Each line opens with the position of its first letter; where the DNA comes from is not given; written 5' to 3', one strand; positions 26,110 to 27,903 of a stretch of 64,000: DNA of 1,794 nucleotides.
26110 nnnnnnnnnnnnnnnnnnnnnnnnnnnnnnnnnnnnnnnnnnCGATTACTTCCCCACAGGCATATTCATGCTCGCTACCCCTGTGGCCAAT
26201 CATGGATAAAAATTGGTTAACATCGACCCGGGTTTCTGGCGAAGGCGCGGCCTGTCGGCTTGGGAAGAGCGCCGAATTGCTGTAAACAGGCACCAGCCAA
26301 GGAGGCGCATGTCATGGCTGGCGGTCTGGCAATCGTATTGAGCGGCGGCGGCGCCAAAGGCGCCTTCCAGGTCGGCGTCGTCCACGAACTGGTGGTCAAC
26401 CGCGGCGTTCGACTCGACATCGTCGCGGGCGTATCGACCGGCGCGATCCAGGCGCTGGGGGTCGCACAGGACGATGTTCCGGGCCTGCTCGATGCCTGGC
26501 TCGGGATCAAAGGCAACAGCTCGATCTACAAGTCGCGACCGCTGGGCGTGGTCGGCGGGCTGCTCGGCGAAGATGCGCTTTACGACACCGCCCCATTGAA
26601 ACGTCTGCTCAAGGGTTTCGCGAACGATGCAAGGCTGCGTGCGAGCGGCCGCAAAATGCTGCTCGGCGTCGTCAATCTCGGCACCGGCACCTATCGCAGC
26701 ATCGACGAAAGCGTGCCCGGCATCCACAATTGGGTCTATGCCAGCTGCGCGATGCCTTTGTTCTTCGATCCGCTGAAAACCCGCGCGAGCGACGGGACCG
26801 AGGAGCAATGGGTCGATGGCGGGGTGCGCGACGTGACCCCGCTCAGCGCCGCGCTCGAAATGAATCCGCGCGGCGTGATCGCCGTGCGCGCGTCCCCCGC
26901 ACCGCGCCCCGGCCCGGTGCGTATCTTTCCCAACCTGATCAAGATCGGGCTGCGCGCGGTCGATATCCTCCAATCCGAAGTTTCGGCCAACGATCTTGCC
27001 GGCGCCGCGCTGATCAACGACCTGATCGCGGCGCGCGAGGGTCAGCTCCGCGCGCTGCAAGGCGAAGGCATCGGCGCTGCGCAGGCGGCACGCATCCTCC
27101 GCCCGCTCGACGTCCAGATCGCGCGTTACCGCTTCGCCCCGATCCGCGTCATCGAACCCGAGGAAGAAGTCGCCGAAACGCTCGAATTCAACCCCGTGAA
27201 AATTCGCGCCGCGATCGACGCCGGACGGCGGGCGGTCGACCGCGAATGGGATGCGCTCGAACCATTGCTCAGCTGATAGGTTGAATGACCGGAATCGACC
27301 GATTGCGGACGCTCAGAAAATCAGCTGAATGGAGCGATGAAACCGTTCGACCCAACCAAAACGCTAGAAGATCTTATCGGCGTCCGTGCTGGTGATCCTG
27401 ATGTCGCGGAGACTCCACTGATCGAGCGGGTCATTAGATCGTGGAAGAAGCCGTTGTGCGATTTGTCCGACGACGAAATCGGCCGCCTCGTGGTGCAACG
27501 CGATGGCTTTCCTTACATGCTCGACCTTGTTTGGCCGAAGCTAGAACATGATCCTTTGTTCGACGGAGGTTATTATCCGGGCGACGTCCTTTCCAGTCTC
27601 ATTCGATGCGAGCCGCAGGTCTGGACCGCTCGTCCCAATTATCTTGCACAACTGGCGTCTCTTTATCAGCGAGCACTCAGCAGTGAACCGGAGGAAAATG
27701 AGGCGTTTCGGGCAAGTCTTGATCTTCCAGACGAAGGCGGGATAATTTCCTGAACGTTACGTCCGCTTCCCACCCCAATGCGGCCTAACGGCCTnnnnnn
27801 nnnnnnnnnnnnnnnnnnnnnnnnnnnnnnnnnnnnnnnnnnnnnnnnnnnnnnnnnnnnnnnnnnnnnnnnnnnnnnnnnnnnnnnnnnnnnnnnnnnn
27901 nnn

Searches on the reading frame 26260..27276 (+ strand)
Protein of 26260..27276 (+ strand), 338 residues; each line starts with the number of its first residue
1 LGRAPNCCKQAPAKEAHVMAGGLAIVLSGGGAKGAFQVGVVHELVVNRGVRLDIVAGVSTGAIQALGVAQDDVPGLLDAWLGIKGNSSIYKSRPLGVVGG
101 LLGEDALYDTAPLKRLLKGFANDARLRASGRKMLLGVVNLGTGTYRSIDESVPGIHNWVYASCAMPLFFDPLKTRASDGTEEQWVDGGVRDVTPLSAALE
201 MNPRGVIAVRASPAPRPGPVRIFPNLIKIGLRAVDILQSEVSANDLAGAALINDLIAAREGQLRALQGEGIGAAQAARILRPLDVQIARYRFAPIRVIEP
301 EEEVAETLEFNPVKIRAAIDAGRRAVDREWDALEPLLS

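Call 9: search_protein_families(library=pfam, proteins=[window:26260-27276:+], max_evalue=0.001)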
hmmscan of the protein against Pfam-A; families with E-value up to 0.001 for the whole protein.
window:26260-27276:+ (338 aa): 1 family
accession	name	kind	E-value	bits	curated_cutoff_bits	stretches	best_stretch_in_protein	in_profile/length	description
PF01734.28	Patatin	-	3.3e-28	99.7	27.7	1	25-199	1-191/191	Patatin-like phospholipase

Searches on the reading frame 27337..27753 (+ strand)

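Call 9: search_protein_families(library=pfam, proteins=[window:27337-27753:+], max_evalue=0.001)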
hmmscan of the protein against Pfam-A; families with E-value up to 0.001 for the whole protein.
window:27337-27753:+ (138 aa): 1 family
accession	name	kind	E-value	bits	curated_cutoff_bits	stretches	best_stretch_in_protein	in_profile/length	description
PF18616.6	CdiI_3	-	1.5e-12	47.7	28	1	19-106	8-95/95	CDI immunity proteins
